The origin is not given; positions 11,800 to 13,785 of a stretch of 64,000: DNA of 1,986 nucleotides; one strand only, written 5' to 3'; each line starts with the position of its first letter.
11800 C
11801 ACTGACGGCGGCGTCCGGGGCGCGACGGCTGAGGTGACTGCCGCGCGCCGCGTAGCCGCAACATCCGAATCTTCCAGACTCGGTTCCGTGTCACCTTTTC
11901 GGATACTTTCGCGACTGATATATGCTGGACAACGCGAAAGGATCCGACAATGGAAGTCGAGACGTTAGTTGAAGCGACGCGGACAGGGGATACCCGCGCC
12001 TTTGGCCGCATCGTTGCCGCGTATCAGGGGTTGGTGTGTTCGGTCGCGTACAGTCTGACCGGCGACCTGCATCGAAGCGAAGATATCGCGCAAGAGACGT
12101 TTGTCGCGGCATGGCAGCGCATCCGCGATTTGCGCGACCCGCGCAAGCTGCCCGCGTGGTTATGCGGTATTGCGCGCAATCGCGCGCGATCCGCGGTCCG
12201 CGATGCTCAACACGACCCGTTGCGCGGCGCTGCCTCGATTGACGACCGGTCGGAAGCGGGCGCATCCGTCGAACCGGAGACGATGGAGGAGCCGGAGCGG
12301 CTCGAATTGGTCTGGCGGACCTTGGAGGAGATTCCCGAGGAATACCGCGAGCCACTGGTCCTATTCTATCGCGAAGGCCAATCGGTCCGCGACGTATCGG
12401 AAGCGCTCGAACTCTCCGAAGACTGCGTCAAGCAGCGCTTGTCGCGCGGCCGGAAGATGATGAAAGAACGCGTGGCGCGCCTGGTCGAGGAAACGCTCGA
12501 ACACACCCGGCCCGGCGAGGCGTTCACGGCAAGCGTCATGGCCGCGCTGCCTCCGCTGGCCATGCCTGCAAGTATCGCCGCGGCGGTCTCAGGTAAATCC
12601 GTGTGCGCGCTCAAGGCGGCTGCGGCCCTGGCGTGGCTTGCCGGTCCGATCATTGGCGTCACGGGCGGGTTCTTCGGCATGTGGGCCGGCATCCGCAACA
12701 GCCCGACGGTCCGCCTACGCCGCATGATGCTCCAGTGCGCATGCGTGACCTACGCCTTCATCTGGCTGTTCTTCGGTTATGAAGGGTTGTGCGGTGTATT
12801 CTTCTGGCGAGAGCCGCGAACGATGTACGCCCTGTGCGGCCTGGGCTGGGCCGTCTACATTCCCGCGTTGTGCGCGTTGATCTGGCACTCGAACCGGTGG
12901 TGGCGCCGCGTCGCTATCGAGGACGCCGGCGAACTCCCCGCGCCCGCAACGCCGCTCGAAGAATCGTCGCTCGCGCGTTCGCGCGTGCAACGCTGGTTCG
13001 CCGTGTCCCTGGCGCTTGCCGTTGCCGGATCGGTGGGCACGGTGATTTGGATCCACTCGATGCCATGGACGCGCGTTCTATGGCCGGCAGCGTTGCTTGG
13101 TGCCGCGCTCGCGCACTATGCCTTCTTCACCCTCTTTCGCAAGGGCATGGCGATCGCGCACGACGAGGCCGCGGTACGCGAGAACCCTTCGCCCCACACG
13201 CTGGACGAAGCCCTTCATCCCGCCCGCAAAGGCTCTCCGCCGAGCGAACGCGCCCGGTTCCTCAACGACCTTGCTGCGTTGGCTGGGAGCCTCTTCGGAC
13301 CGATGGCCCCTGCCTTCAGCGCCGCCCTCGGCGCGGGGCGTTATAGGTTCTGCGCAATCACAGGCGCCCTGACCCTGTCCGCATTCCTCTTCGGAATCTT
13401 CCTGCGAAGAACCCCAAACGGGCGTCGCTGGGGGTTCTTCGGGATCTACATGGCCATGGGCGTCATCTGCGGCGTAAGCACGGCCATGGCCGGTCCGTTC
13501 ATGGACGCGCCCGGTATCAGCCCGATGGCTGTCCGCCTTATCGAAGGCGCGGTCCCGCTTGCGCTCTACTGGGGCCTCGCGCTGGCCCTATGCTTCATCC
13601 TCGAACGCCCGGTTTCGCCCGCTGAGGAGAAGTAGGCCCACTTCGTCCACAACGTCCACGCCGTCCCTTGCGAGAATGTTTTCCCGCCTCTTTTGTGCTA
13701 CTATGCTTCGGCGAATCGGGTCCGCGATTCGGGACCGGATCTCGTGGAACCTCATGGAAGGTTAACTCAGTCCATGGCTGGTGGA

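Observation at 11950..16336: ECF sigma factor fused to a polytopic membrane domain, directly followed by a Ser/Thr kinase carrying a fourfold extracellular repeat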

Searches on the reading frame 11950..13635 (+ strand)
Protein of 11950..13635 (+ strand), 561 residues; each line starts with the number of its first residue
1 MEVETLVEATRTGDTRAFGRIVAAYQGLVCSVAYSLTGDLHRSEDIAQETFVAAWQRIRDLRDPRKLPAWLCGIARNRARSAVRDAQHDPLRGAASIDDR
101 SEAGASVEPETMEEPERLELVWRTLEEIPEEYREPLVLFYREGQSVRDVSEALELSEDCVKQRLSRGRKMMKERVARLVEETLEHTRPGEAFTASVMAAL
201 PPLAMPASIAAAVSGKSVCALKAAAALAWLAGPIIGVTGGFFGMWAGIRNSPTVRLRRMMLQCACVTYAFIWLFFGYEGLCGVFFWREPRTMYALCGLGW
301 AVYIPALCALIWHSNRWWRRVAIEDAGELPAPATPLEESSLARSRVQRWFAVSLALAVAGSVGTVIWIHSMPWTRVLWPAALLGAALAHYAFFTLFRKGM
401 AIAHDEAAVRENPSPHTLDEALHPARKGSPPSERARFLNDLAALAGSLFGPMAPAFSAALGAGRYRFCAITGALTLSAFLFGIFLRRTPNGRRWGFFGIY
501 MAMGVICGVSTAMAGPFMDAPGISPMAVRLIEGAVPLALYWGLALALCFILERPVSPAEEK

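Call 3: search_protein_families(library=pfam, proteins=[window:11950-13635:+], max_evalue=0.01)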
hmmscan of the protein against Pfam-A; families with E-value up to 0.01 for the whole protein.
window:11950-13635:+ (561 aa): 4 families
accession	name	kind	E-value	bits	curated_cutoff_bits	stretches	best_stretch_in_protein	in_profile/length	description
PF04542.20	Sigma70_r2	-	2.8e-16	59.5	24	1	22-87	2-69/71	Sigma-70 region 2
PF08281.18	Sigma70_r4_2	-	3.1e-11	43.2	25.7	1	119-171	2-54/54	Sigma-70, region 4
PF04545.22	Sigma70_r4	-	0.00013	21.8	24.1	1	125-172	2-49/50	Sigma-70, region 4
PF07638.17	Sigma70_ECF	-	0.00033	21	21.1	1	2-173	3-181/185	ECF sigma factor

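Call 4: search_protein_families(library=ncbifam, proteins=[window:11950-13635:+], max_evalue=0.01)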
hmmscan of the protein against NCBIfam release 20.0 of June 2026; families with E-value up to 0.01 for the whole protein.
window:11950-13635:+ (561 aa): 77 families (the best 25 are shown)
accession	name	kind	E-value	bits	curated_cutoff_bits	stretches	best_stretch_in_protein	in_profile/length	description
NF007223.0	PRK09641.1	equivalog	5e-25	88.4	209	1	4-176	6-185/187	RNA polymerase sigma factor SigW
TIGR02948.1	SigW_bacill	equivalog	1.3e-23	84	243.1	1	6-176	8-185/187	RNA polymerase sigma factor SigW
TIGR02989.1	Sig-70_gvs1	subfamily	3.3e-23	82.4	124.55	1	17-172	2-155/158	RNA polymerase sigma-70 factor, Rhodopirellula/Verrucomicrobium family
NF008888.0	PRK11922.1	equivalog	3.5e-23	82.4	204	1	4-184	18-205/231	RNA polymerase sigma factor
TIGR02937.1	sigma70-ECF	superfamily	4.7e-23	81.6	42.9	1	17-174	2-164/165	sigma-70 family RNA polymerase sigma factor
NF058625.1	sigma_PG0214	equivalog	1.2e-22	80.4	130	1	16-178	4-164/170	GFO_1088 family ECF-type sigma factor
TIGR02983.1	SigE-fam_strep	subfamily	4.3e-21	75.5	141.55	1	16-176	6-159/162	SigE family RNA polymerase sigma factor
NF009170.0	PRK12517.1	subfamily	6.9e-21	74.5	197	1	12-177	19-178/188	RNA polymerase sigma factor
TIGR02985.1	Sig70_bacteroi1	subfamily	1.9e-20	73.7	126.4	1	17-174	2-161/162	RNA polymerase sigma-70 factor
NF004113.0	PRK05602.1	equivalog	1.9e-20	73.4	208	1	4-180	33-206/211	RNA polymerase sigma factor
NF006930.0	PRK09415.1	subfamily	5.9e-19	68.6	198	1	17-175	17-175/179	RNA polymerase factor sigma C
NF009171.0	PRK12518.1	equivalog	2e-18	66.9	208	1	5-173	16-182/191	RNA polymerase sigma factor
TIGR02950.1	SigM_subfam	subfamily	3.9e-18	65.8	147.95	1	21-175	5-158/159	RNA polymerase sigma factor, SigM family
NF007225.0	PRK09643.1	equivalog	8.4e-18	64.8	190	1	6-186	17-193/204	RNA polymerase sigma factor SigM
NF007227.0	PRK09645.1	subfamily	2.5e-17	63.3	202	1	25-171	22-166/177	sigma-70 family RNA polymerase sigma factor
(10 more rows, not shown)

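Call 6: find_homologous_proteins(query=window:11950-13635:+, max_evalue=0.00001)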
Query window:11950-13635:+ (561 aa): 750 proteins with E <= 0.00001 among 8000 candidates; the best 120 are listed.
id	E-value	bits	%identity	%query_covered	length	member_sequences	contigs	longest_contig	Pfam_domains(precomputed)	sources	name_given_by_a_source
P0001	8.1e-222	756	59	100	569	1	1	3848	PF04542.21,PF08281.19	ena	-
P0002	4.9e-215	734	60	98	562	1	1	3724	PF04542.21,PF08281.19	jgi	jgi:RNA polymerase sigma factor (sigma-70 family)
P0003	1.8e-198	679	58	99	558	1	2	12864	PF04545.23,PF04542.21,PF08281.19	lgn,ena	-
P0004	2.0e-197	676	55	98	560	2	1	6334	PF04545.23,PF04542.21,PF08281.19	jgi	jgi:RNA polymerase sigma factor (sigma-70 family)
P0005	3.0e-159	550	49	99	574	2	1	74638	PF04545.23,PF04542.21,PF08281.19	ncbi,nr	ncbi:MAG: sigma-70 family RNA polymerase sigma factor [Candidatus Hydrogenedentes bacterium]|nr:sigm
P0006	3.5e-143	496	58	36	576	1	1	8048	PF04542.21,PF08281.19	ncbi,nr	ncbi:MAG: sigma-70 family RNA polymerase sigma factor [Candidatus Sumerlaeota bacterium]|nr:sigma-70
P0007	3.6e-129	450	42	99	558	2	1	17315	PF04542.21,PF08281.19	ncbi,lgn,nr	ncbi:MAG: sigma-70 family RNA polymerase sigma factor [Candidatus Hydrogenedentes bacterium]|nr:sigm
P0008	6.8e-125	436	63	55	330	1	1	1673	PF07638.18,PF04542.21,PF08281.19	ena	-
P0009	7.7e-125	436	45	89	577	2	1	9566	PF04545.23,PF04542.21,PF08281.19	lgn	-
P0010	1.5e-124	435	43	91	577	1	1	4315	PF04545.23,PF04542.21,PF08281.19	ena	-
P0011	3.9e-122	427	42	99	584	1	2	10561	PF04545.23,PF04542.21,PF08281.19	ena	-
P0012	1.6e-114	402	43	96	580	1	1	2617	PF04545.23,PF04542.21,PF08281.19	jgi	jgi:RNA polymerase sigma factor (sigma-70 family)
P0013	5.6e-114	400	50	74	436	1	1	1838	-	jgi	jgi:hypothetical protein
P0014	7.6e-114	400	43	96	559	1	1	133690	PF04542.21,PF08281.19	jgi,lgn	-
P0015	1.7e-112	395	41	99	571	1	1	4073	PF04542.21,PF08281.19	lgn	-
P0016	3.5e-110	388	48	72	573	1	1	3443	PF04542.21,PF08281.19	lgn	-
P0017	1.5e-96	343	38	96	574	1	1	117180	PF04545.23,PF04542.21,PF08281.19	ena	-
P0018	4.6e-89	318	41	85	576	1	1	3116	PF04545.23,PF04542.21,PF08281.19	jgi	-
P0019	4.4e-85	305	42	74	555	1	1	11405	PF04545.23,PF04542.21,PF08281.19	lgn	-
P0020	1.1e-75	274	45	59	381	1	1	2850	PF04545.23,PF04542.21,PF08281.19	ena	-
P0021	3.9e-75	272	42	63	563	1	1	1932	PF04545.23,PF04542.21,PF08281.19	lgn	-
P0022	4.1e-73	265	42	64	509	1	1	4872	PF07638.18,PF04545.23,PF04542.21,PF08281.19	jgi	jgi:RNA polymerase sigma factor (sigma-70 family)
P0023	4.8e-73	265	46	55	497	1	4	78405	PF07638.18,PF04545.23,PF04542.21,PF08281.19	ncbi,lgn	-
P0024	5.5e-73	265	43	64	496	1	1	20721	PF04545.23,PF04542.21,PF08281.19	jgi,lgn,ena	-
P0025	5.6e-73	265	45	59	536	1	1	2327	PF04542.21,PF08281.19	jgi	jgi:RNA polymerase sigma factor (sigma-70 family)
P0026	9.2e-73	264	42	60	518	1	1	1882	PF04542.21,PF08281.19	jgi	-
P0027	1.2e-72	264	43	65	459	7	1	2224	PF04542.21,PF08281.19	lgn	-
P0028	1.4e-72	263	42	60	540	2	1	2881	PF04542.21,PF08281.19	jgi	-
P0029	2.1e-71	260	43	59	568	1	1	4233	PF04542.21,PF08281.19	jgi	jgi:RNA polymerase sigma factor (sigma-70 family)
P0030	6.0e-71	258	42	70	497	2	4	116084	PF04545.23,PF04542.21,PF08281.19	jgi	jgi:RNA polymerase sigma factor (sigma-70 family)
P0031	7.2e-71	258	43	59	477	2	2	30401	PF04545.23,PF04542.21,PF08281.19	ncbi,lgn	-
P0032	1.0e-70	257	42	61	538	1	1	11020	PF04545.23,PF04542.21,PF08281.19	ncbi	ncbi:MAG: sigma-70 family RNA polymerase sigma factor, partial [Verrucomicrobiota bacterium]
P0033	1.4e-70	257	44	59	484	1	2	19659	PF04545.23,PF04542.21,PF08281.19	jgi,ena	-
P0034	2.2e-70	256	45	53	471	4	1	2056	PF04542.21,PF08281.19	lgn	-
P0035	5.3e-70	255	43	58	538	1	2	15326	PF04542.21,PF08281.19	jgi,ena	jgi:RNA polymerase sigma factor (sigma-70 family)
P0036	8.4e-70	254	43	57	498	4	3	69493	PF07638.18,PF04545.23,PF04542.21,PF08281.19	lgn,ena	-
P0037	9.1e-70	254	43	57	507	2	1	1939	PF07638.18,PF04545.23,PF04542.21,PF08281.19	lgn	-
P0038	1.4e-69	254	43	56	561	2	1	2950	PF04545.23,PF04542.21,PF08281.19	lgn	-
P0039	1.4e-69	254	48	48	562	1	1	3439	PF04542.21,PF08281.19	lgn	-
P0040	1.5e-69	253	45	57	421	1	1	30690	PF04542.21,PF08281.19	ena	-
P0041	2.0e-69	253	56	35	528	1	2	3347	PF04545.23,PF04542.21,PF08281.19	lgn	-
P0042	4.6e-69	252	42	66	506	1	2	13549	PF04545.23,PF04542.21,PF08281.19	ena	-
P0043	5.0e-69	252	43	59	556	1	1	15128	PF04542.21,PF08281.19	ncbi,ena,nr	ncbi:MAG: sigma-70 family RNA polymerase sigma factor [Proteobacteria bacterium]|nr:sigma-70 family 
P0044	5.2e-69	252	43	59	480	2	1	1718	PF04545.23,PF04542.21,PF08281.19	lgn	-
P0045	6.6e-69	251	43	59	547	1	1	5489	PF04542.21,PF08281.19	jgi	-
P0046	1.0e-68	251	40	58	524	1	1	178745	PF04545.23,PF04542.21,PF08281.19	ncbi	-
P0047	1.2e-68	250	46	49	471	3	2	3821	PF04545.23,PF04542.21,PF08281.19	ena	-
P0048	1.3e-68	250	45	56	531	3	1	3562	PF04545.23,PF04542.21,PF08281.19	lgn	-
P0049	1.7e-68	250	39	65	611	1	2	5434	PF04545.23,PF04542.21,PF08281.19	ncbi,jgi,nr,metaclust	ncbi:MAG: sigma-70 family RNA polymerase sigma factor [Planctomycetaceae bacterium]|nr:sigma-70 fami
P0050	2.3e-68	249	44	54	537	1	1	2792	PF04542.21,PF08281.19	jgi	jgi:RNA polymerase sigma factor (sigma-70 family)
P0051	3.4e-68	249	42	61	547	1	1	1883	PF04542.21,PF08281.19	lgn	-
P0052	4.2e-68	249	43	58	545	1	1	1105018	PF04542.21,PF08281.19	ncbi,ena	-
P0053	4.4e-68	249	40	66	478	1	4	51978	PF04545.23,PF04542.21,PF08281.19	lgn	-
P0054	4.5e-68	249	34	88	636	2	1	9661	PF04545.23,PF04542.21,PF08281.19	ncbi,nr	ncbi:MAG: sigma-70 family RNA polymerase sigma factor [Planctomycetaceae bacterium]|nr:sigma-70 fami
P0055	5.1e-68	248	47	48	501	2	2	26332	PF04545.23,PF04542.21,PF08281.19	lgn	-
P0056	6.4e-68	248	45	49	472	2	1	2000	PF04545.23,PF04542.21,PF08281.19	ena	-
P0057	6.5e-68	248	34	88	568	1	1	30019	PF04545.23,PF04542.21,PF08281.19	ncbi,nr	ncbi:hypothetical protein FACS189419_03020 [Planctomycetales bacterium]|nr:hypothetical protein FACS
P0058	7.2e-68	248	42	59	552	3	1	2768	PF04542.21,PF08281.19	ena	-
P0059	7.7e-68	248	45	53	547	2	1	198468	PF04542.21,PF08281.19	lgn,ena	-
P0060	1.0e-67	247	43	59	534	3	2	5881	PF04542.21,PF08281.19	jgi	jgi:RNA polymerase sigma factor (sigma-70 family)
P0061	1.1e-67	247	43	59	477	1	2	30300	PF04545.23,PF04542.21,PF08281.19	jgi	jgi:RNA polymerase sigma factor (sigma-70 family)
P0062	1.2e-67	247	43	59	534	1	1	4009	PF04542.21,PF08281.19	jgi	jgi:RNA polymerase sigma factor (sigma-70 family)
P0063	1.8e-67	247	44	58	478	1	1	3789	PF04545.23,PF04542.21,PF08281.19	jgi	jgi:RNA polymerase sigma factor (sigma-70 family)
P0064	2.0e-67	246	42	61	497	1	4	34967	PF07638.18,PF04545.23,PF04542.21,PF08281.19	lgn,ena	-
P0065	2.2e-67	246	43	58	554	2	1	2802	PF04542.21,PF08281.19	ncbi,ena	-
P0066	2.8e-67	246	39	65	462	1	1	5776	PF04542.21,PF08281.19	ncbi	-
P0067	3.0e-67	246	43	65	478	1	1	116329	PF04545.23,PF04542.21,PF08281.19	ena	-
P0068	3.2e-67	246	46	46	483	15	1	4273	PF04545.23,PF04542.21,PF08281.19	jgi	jgi:RNA polymerase sigma factor (sigma-70 family)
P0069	3.5e-67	246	41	65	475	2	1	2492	PF04545.23,PF04542.21,PF08281.19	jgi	-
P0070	4.2e-67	245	57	35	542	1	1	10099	PF04542.21,PF08281.19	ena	-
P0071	4.5e-67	245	54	35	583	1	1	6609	PF04542.21,PF08281.19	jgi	jgi:RNA polymerase sigma factor (sigma-70 family)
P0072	4.9e-67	245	45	48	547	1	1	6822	PF04542.21,PF08281.19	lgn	-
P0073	6.4e-67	245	42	60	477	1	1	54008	PF04542.21,PF08281.19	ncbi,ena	-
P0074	6.8e-67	245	48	45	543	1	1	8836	PF04542.21,PF08281.19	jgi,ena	-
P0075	1.0e-66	244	38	70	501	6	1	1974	PF04542.21,PF08281.19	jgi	-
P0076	1.1e-66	244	51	44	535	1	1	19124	PF04542.21,PF08281.19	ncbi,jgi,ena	jgi:RNA polymerase sigma factor (sigma-70 family)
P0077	1.5e-66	244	40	62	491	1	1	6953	PF07638.18,PF04545.23,PF04542.21,PF08281.19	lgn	-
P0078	1.7e-66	243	46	48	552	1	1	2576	PF04542.21,PF08281.19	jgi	-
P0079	1.9e-66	243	41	62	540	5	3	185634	PF04542.21,PF08281.19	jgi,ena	jgi:RNA polymerase sigma factor (sigma-70 family)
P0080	2.2e-66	243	46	57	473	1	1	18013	PF04545.23,PF04542.21,PF08281.19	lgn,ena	-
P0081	2.3e-66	243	43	59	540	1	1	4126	PF04542.21,PF08281.19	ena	-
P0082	2.4e-66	243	55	36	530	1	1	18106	PF04542.21,PF08281.19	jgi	jgi:RNA polymerase sigma factor (sigma-70 family)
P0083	2.6e-66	243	44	58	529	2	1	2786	PF04542.21,PF08281.19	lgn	-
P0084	3.0e-66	243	41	58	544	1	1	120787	PF04542.21,PF08281.19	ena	-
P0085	3.2e-66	242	41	57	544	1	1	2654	PF04542.21,PF08281.19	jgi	jgi:RNA polymerase sigma factor (sigma-70 family)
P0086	3.4e-66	242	47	48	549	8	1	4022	PF04542.21,PF08281.19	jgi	jgi:RNA polymerase sigma factor (sigma-70 family)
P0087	4.0e-66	242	41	66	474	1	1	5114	PF04545.23,PF04542.21,PF08281.19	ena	-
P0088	4.3e-66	242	56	37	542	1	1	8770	PF04542.21,PF08281.19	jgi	jgi:RNA polymerase sigma factor (sigma-70 family)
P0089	6.7e-66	241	43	57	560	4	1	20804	PF04542.21,PF08281.19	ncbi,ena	-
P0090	7.8e-66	241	39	69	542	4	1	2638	PF04542.21,PF08281.19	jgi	jgi:RNA polymerase sigma factor (sigma-70 family)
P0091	8.7e-66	241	45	53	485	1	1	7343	PF04542.21,PF08281.19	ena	-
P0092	9.1e-66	241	48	45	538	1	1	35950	PF04542.21,PF08281.19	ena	-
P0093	9.2e-66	241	44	59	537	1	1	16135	PF04542.21,PF08281.19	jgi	jgi:RNA polymerase sigma factor (sigma-70 family)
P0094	1.2e-65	241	43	59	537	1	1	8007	PF04545.23,PF04542.21,PF08281.19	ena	-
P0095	1.4e-65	240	42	57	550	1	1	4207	PF04542.21,PF08281.19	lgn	-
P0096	1.6e-65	240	52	35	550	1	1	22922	PF04542.21,PF08281.19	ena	-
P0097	2.3e-65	240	41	57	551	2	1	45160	PF04542.21,PF08281.19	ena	-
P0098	2.6e-65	239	51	43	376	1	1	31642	PF04545.23,PF04542.21,PF08281.19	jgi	jgi:RNA polymerase sigma factor (sigma-70 family)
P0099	2.9e-65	239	51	44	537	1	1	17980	PF04542.21,PF08281.19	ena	-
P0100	3.4e-65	239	57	34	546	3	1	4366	PF04542.21,PF08281.19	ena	-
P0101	4.2e-65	239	41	58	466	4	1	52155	PF04542.21,PF08281.19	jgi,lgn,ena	-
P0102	4.7e-65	239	41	59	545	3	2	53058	PF04542.21,PF08281.19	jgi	jgi:RNA polymerase sigma factor (sigma-70 family)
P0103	5.1e-65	238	42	53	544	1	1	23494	PF07638.18,PF04545.23,PF04542.21,PF08281.19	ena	-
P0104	5.3e-65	238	52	35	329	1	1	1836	PF04545.23,PF04542.21,PF08281.19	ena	-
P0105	5.7e-65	238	40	69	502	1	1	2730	PF04542.21,PF08281.19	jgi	jgi:RNA polymerase sigma factor (sigma-70 family)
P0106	7.6e-65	238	43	59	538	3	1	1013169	PF04542.21,PF08281.19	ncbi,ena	-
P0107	7.9e-65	238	46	49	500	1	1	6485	PF04542.21,PF08281.19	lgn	-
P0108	8.6e-65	238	40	58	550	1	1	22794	PF04542.21,PF08281.19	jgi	jgi:RNA polymerase sigma factor (sigma-70 family)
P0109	9.0e-65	238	33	92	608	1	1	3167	PF04545.23,PF04542.21,PF08281.19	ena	-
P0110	9.8e-65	238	57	36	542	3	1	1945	PF04542.21,PF08281.19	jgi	jgi:RNA polymerase sigma factor (sigma-70 family)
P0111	1.1e-64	237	50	44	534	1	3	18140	PF04542.21,PF08281.19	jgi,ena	jgi:RNA polymerase sigma factor (sigma-70 family)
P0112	1.1e-64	237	51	44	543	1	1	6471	PF04542.21,PF08281.19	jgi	jgi:RNA polymerase sigma factor (sigma-70 family)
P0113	1.3e-64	237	40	61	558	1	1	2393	PF04542.21,PF08281.19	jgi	jgi:RNA polymerase sigma factor (sigma-70 family)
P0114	1.3e-64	237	37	70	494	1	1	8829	PF04542.21,PF08281.19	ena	-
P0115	1.4e-64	237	44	58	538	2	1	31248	PF04542.21,PF08281.19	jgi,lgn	jgi:RNA polymerase sigma factor (sigma-70 family)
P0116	1.4e-64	237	47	46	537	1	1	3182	PF04542.21,PF08281.19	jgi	jgi:RNA polymerase sigma factor (sigma-70 family)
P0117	1.5e-64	237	49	45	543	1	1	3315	PF04542.21,PF08281.19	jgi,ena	-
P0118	2.1e-64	236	40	59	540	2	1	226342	PF04542.21,PF08281.19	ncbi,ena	-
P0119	2.3e-64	236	44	51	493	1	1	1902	PF04542.21,PF08281.19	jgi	jgi:RNA polymerase sigma factor (sigma-70 family)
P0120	2.3e-64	236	39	69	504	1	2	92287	PF04545.23,PF04542.21,PF08281.19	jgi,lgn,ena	-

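Call 9: find_encoding_contigs(protein=P0005, flank=8000, max_places=2)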
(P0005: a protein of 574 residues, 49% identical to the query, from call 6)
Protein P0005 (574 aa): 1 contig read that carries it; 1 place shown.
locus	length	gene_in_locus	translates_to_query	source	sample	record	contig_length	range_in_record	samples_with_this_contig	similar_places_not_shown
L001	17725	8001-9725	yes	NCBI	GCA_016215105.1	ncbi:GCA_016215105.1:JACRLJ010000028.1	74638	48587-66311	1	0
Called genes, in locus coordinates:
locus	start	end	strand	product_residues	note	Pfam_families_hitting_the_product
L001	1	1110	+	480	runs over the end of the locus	PF09721:Exosortase_EpsH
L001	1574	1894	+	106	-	PF01909:NTP_transf_2, PF18765:Polbeta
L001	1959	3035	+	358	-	PF01408:GFO_IDH_MocA, PF22725:GFO_IDH_MocA_C3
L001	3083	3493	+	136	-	-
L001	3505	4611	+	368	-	PF01408:GFO_IDH_MocA, PF03447:NAD_binding_3, PF22725:GFO_IDH_MocA_C3, PF02894:GFO_IDH_MocA_C (weak)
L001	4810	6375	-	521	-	PF00202:Aminotran_3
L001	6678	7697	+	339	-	PF00108:Thiolase_N, PF00109:ketoacyl-synt (faint), PF02803:Thiolase_C, PF22691:Thiolase_C_1 (faint)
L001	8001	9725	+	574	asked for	PF04542:Sigma70_r2, PF04545:Sigma70_r4 (weak), PF08281:Sigma70_r4_2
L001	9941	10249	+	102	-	PF01909:NTP_transf_2, PF18765:Polbeta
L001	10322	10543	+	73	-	-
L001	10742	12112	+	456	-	PF07992:Pyr_redox_2 (weak)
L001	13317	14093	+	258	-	PF13620:CarboxypepD_reg (weak)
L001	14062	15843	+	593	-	PF00115:COX1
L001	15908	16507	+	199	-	-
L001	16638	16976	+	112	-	-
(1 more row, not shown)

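Call 11: find_encoding_contigs(protein=P0003, flank=8000, max_places=2)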
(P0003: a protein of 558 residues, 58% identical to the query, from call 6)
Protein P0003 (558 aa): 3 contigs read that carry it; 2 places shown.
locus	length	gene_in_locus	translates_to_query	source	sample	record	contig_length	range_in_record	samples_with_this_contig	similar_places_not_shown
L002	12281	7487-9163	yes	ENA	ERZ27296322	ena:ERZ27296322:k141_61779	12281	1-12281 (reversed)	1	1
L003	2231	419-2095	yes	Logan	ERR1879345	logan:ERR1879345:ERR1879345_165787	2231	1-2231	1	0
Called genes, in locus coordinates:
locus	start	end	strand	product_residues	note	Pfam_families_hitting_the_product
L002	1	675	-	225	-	?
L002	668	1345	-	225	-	PF10646:Germane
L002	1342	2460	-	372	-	PF01520:Amidase_3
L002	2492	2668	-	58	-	-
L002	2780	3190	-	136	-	-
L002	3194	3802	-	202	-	-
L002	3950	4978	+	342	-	PF01035:DNA_binding_1, PF00730:HhH-GPD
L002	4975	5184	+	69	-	-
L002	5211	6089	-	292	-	-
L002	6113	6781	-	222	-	PF01135:PCMT, PF01596:Methyltransf_3, PF13649:Methyltransf_25 (faint), PF13847:Methyltransf_31 (weak), PF13578:Methyltransf_24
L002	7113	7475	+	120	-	-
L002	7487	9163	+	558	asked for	PF04542:Sigma70_r2, PF08281:Sigma70_r4_2, PF04545:Sigma70_r4 (weak)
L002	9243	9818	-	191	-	-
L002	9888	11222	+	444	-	PF17167:Glyco_hydro_94 (weak)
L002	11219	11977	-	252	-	PF00535:Glycos_transf_2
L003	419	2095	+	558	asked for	PF04542:Sigma70_r2, PF08281:Sigma70_r4_2, PF04545:Sigma70_r4 (weak)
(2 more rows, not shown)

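Call 12: find_encoding_contigs(protein=P0004, flank=8000, max_places=2)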
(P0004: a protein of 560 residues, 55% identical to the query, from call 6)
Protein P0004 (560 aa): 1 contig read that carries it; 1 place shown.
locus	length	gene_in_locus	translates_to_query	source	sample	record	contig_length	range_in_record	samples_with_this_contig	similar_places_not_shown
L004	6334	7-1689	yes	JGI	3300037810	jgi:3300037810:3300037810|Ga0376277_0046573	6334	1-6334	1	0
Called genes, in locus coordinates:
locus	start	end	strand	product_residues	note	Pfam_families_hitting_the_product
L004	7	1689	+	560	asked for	PF04542:Sigma70_r2, PF04545:Sigma70_r4 (weak), PF08281:Sigma70_r4_2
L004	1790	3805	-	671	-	PF00149:Metallophos, PF06452:CBM9_1 (weak)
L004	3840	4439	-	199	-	PF00072:Response_reg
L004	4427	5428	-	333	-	PF00072:Response_reg, PF00990:GGDEF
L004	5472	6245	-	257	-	PF00072:Response_reg, PF01627:Hpt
